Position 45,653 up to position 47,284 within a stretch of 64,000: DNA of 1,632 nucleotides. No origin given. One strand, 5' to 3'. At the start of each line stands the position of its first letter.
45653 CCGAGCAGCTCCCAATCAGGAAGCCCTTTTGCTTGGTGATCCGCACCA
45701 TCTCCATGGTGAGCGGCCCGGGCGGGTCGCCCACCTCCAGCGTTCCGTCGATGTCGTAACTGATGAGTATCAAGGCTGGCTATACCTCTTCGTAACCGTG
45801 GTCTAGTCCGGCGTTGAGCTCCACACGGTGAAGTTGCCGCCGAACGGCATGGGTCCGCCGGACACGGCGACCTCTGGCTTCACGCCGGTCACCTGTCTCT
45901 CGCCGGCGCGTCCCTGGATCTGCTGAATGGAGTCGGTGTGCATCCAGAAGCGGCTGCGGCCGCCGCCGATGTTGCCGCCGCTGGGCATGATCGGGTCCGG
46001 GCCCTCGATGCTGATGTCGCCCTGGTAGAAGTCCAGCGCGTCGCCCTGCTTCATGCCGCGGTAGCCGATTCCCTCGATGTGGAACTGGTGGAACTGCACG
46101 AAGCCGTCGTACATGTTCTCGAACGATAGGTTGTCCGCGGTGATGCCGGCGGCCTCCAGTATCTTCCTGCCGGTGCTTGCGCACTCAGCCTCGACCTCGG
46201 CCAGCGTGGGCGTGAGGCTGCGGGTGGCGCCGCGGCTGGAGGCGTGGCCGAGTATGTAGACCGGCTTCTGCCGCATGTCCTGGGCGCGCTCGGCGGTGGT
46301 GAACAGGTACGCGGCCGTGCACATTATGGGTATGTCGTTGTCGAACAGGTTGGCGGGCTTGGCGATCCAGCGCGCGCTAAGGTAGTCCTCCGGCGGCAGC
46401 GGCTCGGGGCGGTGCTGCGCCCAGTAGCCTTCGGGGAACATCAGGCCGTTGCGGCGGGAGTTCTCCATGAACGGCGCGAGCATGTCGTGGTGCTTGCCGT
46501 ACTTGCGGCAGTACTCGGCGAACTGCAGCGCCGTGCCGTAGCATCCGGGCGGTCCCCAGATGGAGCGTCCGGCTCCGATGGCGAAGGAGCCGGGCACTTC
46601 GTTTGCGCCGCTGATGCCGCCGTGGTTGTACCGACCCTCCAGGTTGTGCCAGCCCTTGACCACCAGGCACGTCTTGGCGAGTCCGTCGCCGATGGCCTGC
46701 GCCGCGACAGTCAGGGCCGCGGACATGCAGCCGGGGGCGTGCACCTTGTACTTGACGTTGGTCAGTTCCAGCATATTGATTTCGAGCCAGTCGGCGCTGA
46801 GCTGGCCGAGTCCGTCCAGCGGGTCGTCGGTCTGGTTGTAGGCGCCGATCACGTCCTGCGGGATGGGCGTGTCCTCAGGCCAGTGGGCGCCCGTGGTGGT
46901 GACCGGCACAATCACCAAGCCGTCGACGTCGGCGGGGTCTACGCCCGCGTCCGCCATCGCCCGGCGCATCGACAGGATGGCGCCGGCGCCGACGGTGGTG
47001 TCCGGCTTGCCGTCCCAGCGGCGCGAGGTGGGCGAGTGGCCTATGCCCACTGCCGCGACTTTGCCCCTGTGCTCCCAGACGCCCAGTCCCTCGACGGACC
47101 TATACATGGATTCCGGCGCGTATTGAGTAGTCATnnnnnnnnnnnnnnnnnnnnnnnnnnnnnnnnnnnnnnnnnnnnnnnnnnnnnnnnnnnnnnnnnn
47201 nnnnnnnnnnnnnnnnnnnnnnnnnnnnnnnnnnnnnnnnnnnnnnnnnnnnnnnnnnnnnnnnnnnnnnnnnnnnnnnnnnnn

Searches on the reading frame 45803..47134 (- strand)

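Call 13: search_protein_families(library=pfam, proteins=[window:45803-47134:-])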
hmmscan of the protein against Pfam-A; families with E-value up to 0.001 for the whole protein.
window:45803-47134:- (443 aa): 1 family
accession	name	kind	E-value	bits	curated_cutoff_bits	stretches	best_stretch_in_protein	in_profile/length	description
PF22691.2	Thiolase_C_1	-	1.1e-11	45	28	1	317-422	19-126/144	Thiolase C-terminal domain-like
